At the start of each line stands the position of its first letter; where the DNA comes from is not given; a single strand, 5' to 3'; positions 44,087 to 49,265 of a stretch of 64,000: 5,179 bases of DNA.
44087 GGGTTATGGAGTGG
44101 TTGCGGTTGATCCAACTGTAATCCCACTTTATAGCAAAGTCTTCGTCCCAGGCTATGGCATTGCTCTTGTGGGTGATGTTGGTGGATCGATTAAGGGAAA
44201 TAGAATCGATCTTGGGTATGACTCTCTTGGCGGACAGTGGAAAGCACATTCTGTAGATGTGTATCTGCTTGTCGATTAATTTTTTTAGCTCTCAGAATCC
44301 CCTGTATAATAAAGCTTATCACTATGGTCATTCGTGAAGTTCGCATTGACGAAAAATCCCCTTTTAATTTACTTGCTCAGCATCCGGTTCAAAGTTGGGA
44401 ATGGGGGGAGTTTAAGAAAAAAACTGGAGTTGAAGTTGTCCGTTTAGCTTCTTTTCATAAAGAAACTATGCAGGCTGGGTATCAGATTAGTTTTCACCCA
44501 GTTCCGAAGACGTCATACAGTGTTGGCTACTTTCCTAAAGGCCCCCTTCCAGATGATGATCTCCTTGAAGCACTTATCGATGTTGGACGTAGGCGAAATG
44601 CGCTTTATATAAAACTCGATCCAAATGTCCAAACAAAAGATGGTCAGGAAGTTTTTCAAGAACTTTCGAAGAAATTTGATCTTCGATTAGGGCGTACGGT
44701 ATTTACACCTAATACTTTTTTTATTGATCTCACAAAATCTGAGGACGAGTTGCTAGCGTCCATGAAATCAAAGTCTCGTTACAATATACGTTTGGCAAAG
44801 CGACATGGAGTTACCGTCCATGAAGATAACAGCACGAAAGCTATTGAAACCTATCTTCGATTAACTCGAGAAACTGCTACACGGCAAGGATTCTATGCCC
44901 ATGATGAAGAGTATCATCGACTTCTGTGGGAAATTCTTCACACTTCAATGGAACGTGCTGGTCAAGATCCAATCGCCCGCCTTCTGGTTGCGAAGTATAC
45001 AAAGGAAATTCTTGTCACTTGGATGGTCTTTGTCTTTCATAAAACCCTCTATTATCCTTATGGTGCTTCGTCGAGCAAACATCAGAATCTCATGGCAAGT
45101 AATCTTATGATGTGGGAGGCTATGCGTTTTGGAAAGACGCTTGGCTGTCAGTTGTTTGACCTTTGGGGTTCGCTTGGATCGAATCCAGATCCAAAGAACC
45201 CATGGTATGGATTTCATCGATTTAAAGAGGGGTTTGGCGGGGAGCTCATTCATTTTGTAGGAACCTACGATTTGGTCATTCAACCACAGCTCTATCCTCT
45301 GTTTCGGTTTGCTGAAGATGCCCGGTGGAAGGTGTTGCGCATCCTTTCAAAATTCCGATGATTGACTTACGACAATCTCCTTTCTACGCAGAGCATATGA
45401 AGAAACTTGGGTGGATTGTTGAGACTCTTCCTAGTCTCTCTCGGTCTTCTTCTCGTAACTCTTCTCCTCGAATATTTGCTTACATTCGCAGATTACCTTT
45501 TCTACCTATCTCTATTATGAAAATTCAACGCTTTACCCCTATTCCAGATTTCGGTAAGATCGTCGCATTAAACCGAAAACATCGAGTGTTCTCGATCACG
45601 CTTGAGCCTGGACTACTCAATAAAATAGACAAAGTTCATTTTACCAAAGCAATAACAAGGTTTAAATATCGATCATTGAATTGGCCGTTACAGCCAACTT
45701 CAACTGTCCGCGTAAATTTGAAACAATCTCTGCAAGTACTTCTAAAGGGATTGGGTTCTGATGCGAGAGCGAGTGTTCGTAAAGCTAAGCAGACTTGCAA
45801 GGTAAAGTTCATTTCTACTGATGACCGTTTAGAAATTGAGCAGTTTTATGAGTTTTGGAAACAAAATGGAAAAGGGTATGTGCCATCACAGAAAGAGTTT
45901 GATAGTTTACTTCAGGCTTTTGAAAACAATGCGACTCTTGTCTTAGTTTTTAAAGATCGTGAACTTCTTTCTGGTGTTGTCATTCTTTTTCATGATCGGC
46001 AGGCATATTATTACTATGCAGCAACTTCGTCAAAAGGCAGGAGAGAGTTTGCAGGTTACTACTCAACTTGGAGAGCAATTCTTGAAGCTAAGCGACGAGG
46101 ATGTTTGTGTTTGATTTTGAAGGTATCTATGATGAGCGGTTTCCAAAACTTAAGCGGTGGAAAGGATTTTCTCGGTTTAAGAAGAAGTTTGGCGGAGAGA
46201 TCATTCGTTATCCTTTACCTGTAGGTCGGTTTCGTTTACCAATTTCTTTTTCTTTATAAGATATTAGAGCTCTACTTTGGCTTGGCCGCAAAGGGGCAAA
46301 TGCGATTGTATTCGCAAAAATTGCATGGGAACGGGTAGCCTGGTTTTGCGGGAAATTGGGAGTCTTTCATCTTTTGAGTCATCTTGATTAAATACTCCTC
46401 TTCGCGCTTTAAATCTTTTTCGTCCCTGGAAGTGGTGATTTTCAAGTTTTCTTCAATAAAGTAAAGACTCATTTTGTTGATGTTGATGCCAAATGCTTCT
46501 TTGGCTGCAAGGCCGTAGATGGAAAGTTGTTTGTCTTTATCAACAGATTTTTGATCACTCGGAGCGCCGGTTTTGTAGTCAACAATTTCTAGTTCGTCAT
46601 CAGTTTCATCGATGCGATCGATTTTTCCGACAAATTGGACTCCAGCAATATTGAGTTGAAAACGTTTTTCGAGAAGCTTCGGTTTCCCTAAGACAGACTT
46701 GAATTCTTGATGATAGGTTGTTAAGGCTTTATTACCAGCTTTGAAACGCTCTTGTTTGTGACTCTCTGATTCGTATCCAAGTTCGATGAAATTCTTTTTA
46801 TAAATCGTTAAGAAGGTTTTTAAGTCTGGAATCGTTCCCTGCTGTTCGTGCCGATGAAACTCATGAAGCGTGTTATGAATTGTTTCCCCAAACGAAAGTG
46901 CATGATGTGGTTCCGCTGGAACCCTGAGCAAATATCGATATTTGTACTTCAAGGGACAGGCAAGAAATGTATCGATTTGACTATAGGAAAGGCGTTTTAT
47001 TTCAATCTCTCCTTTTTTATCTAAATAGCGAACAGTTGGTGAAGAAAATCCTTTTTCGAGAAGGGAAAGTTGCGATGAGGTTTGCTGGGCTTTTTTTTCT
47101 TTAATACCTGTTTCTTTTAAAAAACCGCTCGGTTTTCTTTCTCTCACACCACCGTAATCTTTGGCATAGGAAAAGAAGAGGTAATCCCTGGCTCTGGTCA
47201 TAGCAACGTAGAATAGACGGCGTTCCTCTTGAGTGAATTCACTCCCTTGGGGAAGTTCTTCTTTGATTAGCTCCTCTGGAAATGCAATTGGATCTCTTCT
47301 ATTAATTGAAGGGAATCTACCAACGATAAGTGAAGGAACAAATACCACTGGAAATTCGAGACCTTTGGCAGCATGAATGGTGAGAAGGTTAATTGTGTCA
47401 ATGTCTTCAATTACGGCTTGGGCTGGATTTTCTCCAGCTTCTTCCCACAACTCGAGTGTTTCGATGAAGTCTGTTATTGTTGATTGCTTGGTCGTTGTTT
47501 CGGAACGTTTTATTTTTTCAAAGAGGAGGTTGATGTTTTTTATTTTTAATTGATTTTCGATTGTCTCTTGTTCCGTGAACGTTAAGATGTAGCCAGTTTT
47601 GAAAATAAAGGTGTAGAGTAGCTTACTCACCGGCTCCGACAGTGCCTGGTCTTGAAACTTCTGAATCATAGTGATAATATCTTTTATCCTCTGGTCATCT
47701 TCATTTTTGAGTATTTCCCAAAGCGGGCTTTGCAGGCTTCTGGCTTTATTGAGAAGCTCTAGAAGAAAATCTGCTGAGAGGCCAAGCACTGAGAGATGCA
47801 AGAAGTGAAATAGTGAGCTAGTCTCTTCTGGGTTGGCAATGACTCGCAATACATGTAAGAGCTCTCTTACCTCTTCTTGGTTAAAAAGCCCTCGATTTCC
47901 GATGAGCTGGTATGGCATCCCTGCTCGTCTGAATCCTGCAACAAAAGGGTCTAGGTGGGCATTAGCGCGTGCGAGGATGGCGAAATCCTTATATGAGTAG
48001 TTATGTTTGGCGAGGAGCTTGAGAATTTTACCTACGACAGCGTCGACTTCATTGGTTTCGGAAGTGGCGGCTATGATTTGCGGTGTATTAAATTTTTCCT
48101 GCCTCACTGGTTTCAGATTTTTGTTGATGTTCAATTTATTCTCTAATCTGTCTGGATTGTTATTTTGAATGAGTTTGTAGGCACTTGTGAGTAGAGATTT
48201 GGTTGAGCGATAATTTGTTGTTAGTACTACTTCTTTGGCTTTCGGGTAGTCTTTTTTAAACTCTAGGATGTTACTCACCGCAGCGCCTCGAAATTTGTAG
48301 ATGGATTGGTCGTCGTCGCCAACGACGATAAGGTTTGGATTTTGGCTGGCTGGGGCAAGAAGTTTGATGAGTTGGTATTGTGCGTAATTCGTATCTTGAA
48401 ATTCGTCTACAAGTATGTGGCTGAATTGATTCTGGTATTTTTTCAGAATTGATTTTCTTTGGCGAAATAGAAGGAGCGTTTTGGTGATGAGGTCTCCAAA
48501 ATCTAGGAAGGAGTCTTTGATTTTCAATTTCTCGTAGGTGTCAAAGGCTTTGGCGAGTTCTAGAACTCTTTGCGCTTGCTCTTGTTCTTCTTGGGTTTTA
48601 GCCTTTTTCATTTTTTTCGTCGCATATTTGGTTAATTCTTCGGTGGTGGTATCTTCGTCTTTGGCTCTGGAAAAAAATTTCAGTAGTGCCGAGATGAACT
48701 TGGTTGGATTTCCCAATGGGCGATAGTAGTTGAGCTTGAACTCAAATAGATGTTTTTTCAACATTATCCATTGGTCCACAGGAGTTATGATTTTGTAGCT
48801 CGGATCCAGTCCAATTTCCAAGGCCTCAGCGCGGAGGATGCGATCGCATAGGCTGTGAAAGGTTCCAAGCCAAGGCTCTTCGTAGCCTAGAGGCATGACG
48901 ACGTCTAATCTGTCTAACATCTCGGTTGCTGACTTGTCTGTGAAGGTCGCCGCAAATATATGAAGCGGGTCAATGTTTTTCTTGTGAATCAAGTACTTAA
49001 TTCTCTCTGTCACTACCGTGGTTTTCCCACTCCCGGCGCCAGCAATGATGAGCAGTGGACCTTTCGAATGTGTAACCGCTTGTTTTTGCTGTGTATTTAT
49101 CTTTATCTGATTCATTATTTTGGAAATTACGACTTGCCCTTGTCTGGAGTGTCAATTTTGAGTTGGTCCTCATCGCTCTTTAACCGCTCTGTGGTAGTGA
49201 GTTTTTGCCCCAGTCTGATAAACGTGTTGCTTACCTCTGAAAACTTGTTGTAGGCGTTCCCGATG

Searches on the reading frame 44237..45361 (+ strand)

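Call 5: search_protein_families(library=pfam, proteins=[window:44237-45361:+], max_evalue=0.01)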
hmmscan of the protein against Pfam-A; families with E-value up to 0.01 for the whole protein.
window:44237-45361:+ (374 aa): 2 families
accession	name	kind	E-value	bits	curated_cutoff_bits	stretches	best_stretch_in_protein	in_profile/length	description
PF02388.22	FemAB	-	5e-34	118.2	24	2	48-233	16-226/406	FemAB family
PF13480.13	Acetyltransf_6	-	3.3e-10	40.7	22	1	177-311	4-136/143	Acetyltransferase (GNAT) domain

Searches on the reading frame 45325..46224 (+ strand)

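Call 5: search_protein_families(library=pfam, proteins=[window:45325-46224:+], max_evalue=0.01)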
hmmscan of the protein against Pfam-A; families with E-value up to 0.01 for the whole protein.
window:45325-46224:+ (299 aa): 2 families
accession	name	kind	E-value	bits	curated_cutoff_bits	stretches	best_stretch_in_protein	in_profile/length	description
PF13480.13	Acetyltransf_6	-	1.3e-07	32.3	22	1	147-261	7-130/143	Acetyltransferase (GNAT) domain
PF02388.22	FemAB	-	7.8e-07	28.7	24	1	189-260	282-353/406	FemAB family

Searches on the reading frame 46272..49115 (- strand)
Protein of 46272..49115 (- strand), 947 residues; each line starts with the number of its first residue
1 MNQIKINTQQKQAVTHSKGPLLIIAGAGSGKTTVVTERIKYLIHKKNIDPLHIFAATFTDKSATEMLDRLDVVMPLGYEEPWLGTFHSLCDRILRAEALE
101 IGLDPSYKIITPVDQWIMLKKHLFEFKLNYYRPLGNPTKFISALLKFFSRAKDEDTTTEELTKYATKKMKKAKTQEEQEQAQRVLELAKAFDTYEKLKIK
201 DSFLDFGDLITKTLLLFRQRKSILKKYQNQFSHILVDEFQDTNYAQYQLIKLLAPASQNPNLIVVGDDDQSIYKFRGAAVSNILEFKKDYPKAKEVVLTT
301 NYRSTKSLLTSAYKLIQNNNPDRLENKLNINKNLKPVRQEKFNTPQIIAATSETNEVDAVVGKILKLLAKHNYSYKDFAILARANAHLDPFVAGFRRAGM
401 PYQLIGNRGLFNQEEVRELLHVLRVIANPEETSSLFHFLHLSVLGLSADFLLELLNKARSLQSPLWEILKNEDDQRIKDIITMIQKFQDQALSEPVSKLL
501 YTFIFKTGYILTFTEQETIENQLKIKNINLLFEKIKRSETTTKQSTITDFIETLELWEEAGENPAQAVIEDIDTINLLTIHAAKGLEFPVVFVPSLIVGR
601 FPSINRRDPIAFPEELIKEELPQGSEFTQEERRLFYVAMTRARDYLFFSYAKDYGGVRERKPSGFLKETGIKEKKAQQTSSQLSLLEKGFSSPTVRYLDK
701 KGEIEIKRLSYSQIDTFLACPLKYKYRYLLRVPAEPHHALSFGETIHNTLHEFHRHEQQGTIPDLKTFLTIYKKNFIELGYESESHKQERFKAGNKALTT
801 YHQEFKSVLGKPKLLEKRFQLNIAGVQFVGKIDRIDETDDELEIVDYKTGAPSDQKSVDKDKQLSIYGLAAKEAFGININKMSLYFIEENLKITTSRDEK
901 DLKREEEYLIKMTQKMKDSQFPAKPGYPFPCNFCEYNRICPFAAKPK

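Call 5: search_protein_families(library=pfam, proteins=[window:46272-49115:-], max_evalue=0.01)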
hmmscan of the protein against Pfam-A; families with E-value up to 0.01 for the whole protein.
window:46272-49115:- (947 aa): 10 families
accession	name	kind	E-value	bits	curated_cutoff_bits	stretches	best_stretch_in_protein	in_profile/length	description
PF00580.27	UvrD-helicase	-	3.5e-77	260.2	23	1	7-291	2-271/271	UvrD/REP helicase N-terminal domain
PF13361.12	UvrD_C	-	1.7e-51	176.1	25.6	1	296-652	1-349/350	UvrD-like helicase C-terminal domain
PF12705.13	PDDEXK_1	-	6.9e-39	134.7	22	1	708-941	1-247/247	PD-(D/E)XK nuclease superfamily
PF13245.12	AAA_19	-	9.2e-23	81.3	25.1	1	10-276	1-134/134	AAA domain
PF13538.12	UvrD_C_2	-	1.7e-10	41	27.4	2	628-647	31-50/52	UvrD-like helicase C-terminal domain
PF10926.14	DUF2800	-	2.4e-06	27.4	21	1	810-942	100-234/368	Protein of unknown function (DUF2800)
PF13604.12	AAA_30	-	4.4e-06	27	27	0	6-70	2-66/191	AAA domain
PF01930.23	Cas_Cas4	-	4.5e-06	27.3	22.7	1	829-940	53-158/160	Domain of unknown function DUF83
PF01443.25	Viral_helicase1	-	2.8e-05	24.5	21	0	222-290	49-115/228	Viral superfamily 1 RNA helicase core domain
PF13086.12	AAA_11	-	0.00023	21.5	27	1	6-270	2-249/257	AAA domain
